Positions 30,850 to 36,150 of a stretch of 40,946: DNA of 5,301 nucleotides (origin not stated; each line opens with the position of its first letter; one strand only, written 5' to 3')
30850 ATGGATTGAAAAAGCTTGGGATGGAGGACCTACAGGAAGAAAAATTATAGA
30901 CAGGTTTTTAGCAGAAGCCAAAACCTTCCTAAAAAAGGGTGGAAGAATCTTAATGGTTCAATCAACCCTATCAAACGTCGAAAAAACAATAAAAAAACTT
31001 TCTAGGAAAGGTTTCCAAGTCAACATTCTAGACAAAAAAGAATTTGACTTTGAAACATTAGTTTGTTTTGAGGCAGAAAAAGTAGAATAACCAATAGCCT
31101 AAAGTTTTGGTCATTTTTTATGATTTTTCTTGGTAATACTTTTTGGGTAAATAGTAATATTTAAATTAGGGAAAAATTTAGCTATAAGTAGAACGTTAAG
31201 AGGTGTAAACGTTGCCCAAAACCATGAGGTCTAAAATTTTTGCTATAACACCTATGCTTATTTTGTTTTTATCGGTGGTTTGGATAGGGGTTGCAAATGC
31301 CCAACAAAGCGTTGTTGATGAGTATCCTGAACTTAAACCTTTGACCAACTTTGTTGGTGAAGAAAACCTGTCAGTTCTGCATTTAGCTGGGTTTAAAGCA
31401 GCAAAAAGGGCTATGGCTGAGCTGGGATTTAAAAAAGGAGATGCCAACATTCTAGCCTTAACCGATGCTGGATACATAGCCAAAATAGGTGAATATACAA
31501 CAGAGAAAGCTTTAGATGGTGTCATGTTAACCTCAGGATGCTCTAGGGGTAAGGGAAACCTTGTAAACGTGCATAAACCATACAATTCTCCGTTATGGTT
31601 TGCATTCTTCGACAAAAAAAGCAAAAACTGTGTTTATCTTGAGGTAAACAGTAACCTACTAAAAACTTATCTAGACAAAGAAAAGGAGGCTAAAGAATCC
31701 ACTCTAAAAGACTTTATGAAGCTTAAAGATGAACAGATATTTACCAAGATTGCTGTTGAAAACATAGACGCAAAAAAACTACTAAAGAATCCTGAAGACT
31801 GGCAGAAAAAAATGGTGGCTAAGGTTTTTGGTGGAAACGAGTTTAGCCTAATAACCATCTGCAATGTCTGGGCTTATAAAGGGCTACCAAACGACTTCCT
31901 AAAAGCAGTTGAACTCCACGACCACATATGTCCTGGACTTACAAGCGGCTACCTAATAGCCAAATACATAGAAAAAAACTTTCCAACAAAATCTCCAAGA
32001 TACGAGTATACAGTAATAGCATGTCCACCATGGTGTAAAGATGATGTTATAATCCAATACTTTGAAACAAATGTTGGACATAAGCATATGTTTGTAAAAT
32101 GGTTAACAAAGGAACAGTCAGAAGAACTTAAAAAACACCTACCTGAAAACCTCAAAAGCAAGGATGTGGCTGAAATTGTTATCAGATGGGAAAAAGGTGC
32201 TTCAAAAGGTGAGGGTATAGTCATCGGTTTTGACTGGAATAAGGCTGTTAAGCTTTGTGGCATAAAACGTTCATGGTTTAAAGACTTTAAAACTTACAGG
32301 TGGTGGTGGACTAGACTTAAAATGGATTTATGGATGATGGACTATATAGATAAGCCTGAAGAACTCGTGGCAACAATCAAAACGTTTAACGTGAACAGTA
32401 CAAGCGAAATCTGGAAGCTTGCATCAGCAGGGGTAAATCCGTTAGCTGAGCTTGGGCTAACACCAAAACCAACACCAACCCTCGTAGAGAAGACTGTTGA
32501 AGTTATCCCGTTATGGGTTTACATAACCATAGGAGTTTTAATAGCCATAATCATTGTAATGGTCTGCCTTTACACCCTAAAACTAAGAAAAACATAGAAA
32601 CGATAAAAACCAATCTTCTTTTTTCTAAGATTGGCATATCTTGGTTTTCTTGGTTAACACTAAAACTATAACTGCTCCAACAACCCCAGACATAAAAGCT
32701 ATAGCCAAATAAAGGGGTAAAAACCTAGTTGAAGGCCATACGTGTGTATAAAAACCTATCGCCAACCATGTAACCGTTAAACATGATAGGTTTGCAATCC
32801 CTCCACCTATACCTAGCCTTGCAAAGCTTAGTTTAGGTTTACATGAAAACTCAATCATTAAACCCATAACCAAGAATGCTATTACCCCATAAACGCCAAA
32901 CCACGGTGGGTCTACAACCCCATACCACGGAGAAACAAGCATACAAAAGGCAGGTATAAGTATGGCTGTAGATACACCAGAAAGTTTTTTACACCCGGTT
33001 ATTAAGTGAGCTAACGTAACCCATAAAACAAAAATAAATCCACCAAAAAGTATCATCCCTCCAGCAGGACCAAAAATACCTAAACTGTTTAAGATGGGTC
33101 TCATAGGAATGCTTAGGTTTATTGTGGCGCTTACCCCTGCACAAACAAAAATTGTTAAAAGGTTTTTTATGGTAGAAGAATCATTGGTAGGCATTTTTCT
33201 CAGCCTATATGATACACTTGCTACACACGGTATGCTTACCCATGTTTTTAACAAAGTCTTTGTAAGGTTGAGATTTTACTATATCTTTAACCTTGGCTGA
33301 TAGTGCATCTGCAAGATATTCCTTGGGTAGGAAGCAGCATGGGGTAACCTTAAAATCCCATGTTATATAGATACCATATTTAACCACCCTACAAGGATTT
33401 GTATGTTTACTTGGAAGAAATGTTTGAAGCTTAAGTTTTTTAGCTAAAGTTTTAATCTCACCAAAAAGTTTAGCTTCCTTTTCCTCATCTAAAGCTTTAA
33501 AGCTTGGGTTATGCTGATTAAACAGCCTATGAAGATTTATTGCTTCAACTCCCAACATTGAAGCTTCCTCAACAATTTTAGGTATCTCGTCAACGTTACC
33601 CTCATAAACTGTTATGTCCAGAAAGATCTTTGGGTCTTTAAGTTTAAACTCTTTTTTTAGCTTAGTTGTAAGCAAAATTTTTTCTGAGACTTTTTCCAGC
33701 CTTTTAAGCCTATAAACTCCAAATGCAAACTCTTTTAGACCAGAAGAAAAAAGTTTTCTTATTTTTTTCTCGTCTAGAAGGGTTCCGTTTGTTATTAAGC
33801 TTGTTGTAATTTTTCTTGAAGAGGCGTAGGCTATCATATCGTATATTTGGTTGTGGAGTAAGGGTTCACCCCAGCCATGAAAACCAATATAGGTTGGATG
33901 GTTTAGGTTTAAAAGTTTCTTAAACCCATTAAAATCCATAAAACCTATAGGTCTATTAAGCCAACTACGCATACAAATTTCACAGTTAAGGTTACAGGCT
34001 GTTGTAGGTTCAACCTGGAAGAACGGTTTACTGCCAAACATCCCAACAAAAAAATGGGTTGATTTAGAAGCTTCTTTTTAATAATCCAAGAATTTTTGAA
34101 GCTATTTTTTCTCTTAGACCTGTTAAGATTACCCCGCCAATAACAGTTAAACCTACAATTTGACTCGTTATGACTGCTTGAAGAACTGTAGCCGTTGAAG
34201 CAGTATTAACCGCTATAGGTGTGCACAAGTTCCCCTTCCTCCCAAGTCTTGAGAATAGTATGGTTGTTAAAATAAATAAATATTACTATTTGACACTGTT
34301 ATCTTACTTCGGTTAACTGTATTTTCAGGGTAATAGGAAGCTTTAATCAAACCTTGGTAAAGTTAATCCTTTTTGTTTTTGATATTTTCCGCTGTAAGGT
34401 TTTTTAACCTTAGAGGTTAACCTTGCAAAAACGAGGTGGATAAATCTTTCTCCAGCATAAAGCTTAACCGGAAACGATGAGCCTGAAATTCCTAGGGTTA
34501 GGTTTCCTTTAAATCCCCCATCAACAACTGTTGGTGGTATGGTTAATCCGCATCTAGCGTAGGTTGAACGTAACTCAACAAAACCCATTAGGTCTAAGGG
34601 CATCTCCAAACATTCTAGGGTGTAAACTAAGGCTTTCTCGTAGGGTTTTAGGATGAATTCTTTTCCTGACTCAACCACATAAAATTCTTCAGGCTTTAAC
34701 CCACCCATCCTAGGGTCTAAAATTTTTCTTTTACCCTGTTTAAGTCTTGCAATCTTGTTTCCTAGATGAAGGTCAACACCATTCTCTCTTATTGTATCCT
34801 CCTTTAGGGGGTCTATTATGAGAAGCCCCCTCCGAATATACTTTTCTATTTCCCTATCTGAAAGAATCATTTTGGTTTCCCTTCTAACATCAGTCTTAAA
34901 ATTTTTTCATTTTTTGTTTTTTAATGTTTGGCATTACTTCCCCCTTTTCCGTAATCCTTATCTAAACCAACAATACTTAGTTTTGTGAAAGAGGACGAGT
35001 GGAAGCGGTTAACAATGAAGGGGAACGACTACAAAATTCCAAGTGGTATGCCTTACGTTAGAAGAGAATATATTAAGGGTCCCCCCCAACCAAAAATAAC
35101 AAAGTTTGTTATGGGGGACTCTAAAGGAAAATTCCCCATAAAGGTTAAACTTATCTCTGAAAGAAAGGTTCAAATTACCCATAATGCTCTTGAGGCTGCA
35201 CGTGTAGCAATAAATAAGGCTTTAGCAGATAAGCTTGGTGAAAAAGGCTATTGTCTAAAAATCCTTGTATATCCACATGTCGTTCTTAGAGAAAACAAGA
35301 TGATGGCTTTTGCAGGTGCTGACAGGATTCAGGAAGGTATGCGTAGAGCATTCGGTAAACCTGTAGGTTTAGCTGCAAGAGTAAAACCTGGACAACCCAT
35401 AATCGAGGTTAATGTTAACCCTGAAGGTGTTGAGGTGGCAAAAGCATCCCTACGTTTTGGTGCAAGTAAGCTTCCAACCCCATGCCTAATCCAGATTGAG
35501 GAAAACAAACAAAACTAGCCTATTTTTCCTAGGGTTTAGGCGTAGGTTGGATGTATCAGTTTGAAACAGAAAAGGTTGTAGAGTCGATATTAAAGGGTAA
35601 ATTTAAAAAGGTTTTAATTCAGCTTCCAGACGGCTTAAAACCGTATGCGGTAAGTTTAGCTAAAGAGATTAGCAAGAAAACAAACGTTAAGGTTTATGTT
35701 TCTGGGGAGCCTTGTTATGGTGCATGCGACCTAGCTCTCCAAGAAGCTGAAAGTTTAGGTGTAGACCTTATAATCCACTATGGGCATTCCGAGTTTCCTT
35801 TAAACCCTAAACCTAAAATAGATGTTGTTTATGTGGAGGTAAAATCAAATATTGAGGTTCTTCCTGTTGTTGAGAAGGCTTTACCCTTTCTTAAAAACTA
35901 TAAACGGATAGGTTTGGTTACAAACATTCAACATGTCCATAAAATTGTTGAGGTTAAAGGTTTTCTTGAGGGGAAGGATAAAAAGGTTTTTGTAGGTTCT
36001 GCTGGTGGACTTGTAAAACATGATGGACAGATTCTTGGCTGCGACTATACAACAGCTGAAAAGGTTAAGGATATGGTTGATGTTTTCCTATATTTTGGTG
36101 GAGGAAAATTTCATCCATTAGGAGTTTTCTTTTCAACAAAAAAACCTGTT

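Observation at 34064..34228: Hidden 54-aa peptide gene directly upstream of the radical SAM/twitch enzyme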

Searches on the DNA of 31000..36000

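Call 7: search_rna_families(source=window, start=31000, end=36000, threshold=evalue, max_evalue=1)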
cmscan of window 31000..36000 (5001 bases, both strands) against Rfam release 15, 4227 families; matches with E-value up to 1: 1.
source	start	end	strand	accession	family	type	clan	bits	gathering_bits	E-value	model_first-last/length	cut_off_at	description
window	33698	33790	+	RF02322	TtnuHACA15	Gene; snRNA; snoRNA; HACA-box;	-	26.5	100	0.19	1-117/117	no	Tetrahymena snoRNA TtnuHACA15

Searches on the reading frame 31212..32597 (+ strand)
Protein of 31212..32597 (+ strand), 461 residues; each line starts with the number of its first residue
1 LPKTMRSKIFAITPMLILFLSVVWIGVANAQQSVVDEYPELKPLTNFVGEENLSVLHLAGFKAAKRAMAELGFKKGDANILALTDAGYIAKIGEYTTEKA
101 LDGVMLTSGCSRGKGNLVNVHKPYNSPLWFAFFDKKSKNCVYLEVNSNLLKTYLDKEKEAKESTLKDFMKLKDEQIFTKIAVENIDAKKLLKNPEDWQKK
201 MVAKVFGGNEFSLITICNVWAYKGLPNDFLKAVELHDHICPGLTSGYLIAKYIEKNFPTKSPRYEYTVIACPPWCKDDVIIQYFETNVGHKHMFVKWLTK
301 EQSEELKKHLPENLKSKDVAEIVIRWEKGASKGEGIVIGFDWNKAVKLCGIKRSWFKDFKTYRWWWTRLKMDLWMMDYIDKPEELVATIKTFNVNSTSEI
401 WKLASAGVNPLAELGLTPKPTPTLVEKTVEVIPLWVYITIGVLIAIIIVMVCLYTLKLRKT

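Call 4: search_protein_families(library=pfam, proteins=[window:31212-32597:+], max_evalue=0.1)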
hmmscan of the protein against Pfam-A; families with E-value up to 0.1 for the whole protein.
window:31212-32597:+ (461 aa): 1 family
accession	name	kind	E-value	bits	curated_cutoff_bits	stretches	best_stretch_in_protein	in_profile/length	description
PF02663.19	FmdE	-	4.6e-16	59.5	22.9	2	235-300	1-66/133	FmdE, Molybdenum formylmethanofuran dehydrogenase operon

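Call 13: search_protein_families(library=ncbifam, proteins=[window:31212-32597:+], max_evalue=1)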
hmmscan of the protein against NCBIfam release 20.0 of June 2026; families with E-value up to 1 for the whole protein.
window:31212-32597:+ (461 aa): 0 families

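Call 67: search_solved_structures(query=window:31212-32597:+, max_evalue=0.01, show_alignments=1)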
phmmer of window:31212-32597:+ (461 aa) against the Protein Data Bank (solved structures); distinct sequences matched with E-value up to 0.01: 0.

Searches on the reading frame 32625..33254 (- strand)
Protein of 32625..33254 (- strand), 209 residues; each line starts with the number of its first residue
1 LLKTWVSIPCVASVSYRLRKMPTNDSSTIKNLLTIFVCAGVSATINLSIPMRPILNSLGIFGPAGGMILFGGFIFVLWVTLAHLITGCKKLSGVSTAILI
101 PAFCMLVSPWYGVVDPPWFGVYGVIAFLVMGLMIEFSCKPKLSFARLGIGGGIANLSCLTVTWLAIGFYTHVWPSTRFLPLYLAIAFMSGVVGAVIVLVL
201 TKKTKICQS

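Call 4: search_protein_families(library=pfam, proteins=[window:32625-33254:-], max_evalue=0.1)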
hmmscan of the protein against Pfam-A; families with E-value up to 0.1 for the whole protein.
window:32625-33254:- (209 aa): 0 families

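Call 13: search_protein_families(library=ncbifam, proteins=[window:32625-33254:-], max_evalue=1)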
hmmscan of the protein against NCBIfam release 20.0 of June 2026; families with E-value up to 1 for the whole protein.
window:32625-33254:- (209 aa): 0 families

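Call 68: find_homologous_proteins(query=window:32625-33194:-, max_evalue=0.00001)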
Query window:32625-33194:- (189 aa): 18 proteins with E <= 0.00001 among 341 candidates.
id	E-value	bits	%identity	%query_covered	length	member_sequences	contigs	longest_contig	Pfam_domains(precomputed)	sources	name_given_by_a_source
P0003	2.2e-117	408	99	100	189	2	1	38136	-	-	-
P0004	4.2e-104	364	87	100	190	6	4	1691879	-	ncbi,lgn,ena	-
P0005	1.7e-102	359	85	100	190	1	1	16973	-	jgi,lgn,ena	-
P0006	7.9e-99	347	85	97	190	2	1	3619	-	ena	-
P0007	7.7e-96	337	83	98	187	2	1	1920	-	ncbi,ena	-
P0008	1.1e-65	239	58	98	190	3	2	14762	-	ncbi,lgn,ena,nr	ncbi:MAG: hypothetical protein DRO52_05285 [Candidatus Hecatellales archaeon]|nr:MAG: hypothetical p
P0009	2.0e-65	238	61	94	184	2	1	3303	-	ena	-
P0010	3.5e-64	234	58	97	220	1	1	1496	-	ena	-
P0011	8.8e-62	226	61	94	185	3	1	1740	-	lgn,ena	-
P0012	7.6e-55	204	49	96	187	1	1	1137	-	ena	-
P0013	5.9e-53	198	48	98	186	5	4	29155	-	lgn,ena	-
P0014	6.1e-52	194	54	83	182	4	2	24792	-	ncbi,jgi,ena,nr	ncbi:MAG: hypothetical protein DRJ68_03000 [Thermoprotei archaeon]|nr:MAG: hypothetical protein DRJ6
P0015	2.2e-50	189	49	86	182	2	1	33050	-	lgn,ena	-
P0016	1.4e-44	170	47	94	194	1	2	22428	-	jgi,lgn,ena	-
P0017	7.2e-43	165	46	94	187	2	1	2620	-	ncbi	-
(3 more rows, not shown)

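Call 69: find_encoding_contigs(protein=P0004, flank=6000, max_places=3)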
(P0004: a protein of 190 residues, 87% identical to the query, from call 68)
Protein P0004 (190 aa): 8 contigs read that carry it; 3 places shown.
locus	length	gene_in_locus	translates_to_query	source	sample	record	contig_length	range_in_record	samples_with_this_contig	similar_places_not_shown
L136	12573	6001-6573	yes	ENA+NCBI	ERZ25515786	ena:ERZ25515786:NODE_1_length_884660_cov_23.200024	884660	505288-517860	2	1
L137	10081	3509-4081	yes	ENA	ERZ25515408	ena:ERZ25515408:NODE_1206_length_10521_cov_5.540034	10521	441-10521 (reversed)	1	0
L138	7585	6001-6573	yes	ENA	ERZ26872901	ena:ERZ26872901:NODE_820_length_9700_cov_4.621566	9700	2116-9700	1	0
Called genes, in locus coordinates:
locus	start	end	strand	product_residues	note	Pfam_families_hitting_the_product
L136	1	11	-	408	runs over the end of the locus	PF21269:TreT_GT1, PF00534:Glycos_transf_1, PF13692:Glyco_trans_1_4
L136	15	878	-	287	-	PF00571:CBS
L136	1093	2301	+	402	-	PF13439:Glyco_transf_4, PF13579:Glyco_trans_4_4 (weak), PF26334:Gtf3_N (weak), PF00534:Glycos_transf_1, PF13692:Glyco_trans_1_4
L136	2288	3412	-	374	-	-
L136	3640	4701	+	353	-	-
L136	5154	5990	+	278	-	PF04055:Radical_SAM, PF13186:SPASM (weak)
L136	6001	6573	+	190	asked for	-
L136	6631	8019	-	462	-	PF02663:FmdE (weak)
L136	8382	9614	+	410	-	PF00009:GTP_EFTU, PF03144:GTP_EFTU_D2 (weak), PF09173:eIF2_C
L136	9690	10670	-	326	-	PF04055:Radical_SAM, PF13353:Fer4_12 (weak), PF13186:SPASM (faint)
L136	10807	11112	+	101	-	-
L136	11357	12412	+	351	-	PF25133:TYW2_N_2, PF02475:TRM5-TYW2_MTfase, PF05175:MTS, PF06325:PrmA (weak), PF09445:Methyltransf_15, PF13847:Methyltransf_31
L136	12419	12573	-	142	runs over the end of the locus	PF04027:DUF371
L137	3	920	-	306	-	?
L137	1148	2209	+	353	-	-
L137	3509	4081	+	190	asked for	-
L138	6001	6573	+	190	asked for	-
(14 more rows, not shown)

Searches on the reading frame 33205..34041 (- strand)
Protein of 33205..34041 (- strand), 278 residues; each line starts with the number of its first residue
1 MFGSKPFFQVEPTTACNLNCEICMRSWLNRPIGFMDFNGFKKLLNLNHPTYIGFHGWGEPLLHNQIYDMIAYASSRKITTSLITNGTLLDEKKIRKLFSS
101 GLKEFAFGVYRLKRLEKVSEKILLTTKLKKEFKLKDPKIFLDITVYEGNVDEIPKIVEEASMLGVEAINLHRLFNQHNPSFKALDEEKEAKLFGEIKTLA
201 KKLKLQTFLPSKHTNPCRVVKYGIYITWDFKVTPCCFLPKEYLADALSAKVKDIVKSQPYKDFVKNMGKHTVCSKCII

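Call 4: search_protein_families(library=pfam, proteins=[window:33205-34041:-], max_evalue=0.1)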
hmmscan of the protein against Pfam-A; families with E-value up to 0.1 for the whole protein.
window:33205-34041:- (278 aa): 2 families
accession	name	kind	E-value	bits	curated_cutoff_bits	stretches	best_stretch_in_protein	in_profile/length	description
PF04055.27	Radical_SAM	-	3.5e-11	44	29.5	1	10-109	1-109/166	Radical SAM superfamily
PF13186.11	SPASM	-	2.3e-07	31.4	21.5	1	217-276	1-66/67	Iron-sulfur cluster-binding domain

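Call 13: search_protein_families(library=ncbifam, proteins=[window:33205-34041:-], max_evalue=1)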
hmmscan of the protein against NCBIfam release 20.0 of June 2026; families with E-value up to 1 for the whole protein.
window:33205-34041:- (278 aa): 48 families (the best 25 are shown)
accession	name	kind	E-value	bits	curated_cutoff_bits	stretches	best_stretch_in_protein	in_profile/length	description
TIGR04317.1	W_rSAM_matur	equivalog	9e-31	107.2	380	1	10-244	8-264/349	tungsten cofactor oxidoreductase radical SAM maturase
TIGR04311.1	rSAM_Geo_metal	subfamily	2.1e-22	79.8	400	2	8-113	5-116/423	radical SAM/SPASM family putative metalloenzyme maturase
TIGR04545.1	rSAM_ahbD_hemeb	equivalog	3.4e-11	43.2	500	1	11-171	5-173/339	heme b synthase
TIGR04055.1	rSAM_NirJ2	equivalog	3.5e-11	43.2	500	1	13-169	7-170/326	putative heme d1 biosynthesis radical SAM protein NirJ2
NF038283.1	viperin_w_prok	equivalog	4.4e-11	42.5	180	1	13-97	9-103/281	viperin family antiviral radical SAM protein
TIGR04054.1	rSAM_NirJ1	equivalog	6.3e-10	38.2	650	1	5-102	35-135/387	putative heme d1 biosynthesis radical SAM protein NirJ1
TIGR04347.1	pseudo_SAM_Halo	equivalog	2e-08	33.9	525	1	8-113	40-148/390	TIGR04347 family pseudo-SAM/SPASM protein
TIGR04321.1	spiroSPASM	subfamily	4.7e-08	32.1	250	1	7-276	232-502/510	spiro-SPASM protein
TIGR03961.1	rSAM_PTO1314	hypoth_equivalog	5.7e-08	32.4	306.05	1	15-177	32-194/332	PTO1314 family radical SAM protein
TIGR02109.1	PQQ_syn_pqqE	equivalog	6.7e-08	31.8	381.35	1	51-170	56-179/358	pyrroloquinoline quinone biosynthesis protein PqqE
TIGR04053.2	TIGR04053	equivalog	1e-07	31.6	395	1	4-171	5-184/366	TIGR04053 family radical SAM/SPASM domain-containing protein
TIGR03470.1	HpnH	equivalog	1.5e-07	30.8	225.05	1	9-276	31-305/318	adenosyl-hopene transferase HpnH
TIGR02666.1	moaA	equivalog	4.7e-07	29.1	284.05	1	13-109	17-122/336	GTP 3',8-cyclase MoaA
TIGR04466.1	rSAM_BlsE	equivalog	6.7e-07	29.1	400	1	14-103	11-100/327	cytosylglucuronate decarboxylase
TIGR02668.1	moaA_archaeal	equivalog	9.5e-07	28.1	325.25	1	12-109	16-116/303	GTP 3',8-cyclase MoaA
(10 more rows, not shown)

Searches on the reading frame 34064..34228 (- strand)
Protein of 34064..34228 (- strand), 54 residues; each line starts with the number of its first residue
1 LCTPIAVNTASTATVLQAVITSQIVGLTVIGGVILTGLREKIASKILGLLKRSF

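Call 4: search_protein_families(library=pfam, proteins=[window:34064-34228:-], max_evalue=0.1)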
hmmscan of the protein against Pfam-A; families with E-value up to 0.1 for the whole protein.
window:34064-34228:- (54 aa): 0 families

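Call 13: search_protein_families(library=ncbifam, proteins=[window:34064-34228:-], max_evalue=1)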
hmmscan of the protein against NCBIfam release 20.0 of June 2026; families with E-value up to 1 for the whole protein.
window:34064-34228:- (54 aa): 0 families

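Call 15: find_homologous_proteins(query=window:34064-34228:-, max_evalue=1)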
Query window:34064-34228:- (54 aa): 2 proteins with E <= 1 among 2 candidates.
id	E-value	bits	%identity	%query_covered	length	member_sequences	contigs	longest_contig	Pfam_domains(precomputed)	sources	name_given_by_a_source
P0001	5.8e-21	90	93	100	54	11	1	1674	-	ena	-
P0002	2.9e-20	87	87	100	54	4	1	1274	-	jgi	-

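Call 50: find_encoding_contigs(protein=P0001, flank=3000, max_places=4)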
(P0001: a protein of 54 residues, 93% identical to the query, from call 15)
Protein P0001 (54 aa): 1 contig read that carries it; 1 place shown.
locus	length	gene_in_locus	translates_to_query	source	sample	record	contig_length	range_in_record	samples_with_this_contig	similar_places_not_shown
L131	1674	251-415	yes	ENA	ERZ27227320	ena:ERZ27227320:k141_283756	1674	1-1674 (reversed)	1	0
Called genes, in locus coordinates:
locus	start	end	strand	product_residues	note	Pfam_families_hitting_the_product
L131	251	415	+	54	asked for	-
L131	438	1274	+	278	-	PF04055:Radical_SAM, PF13186:SPASM (weak)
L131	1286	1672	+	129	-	?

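Call 51: find_encoding_contigs(protein=P0002, flank=3000, max_places=4)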
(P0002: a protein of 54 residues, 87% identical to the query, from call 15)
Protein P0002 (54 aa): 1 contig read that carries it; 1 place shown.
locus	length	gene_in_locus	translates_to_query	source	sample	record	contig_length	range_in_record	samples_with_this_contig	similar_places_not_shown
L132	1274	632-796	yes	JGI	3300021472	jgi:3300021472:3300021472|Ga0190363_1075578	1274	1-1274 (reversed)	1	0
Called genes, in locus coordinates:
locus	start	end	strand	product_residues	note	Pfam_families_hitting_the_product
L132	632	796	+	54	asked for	-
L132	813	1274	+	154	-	?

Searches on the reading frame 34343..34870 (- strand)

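Call 4: search_protein_families(library=pfam, proteins=[window:34343-34870:-], max_evalue=0.1)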
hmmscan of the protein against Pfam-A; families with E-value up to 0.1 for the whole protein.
window:34343-34870:- (175 aa): 3 families
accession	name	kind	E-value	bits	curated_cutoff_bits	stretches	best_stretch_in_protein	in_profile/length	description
PF22769.1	DCD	-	1e-32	113.8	27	1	2-150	1-152/153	dCTP deaminase-like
PF00692.24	dUTPase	-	7.2e-06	26.2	22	1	67-153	19-106/129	dUTPase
PF06559.16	DCD_N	-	7.8e-05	23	21.4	1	2-148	4-160/164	2'-deoxycytidine 5'-triphosphate deaminase (DCD) N-terminal domain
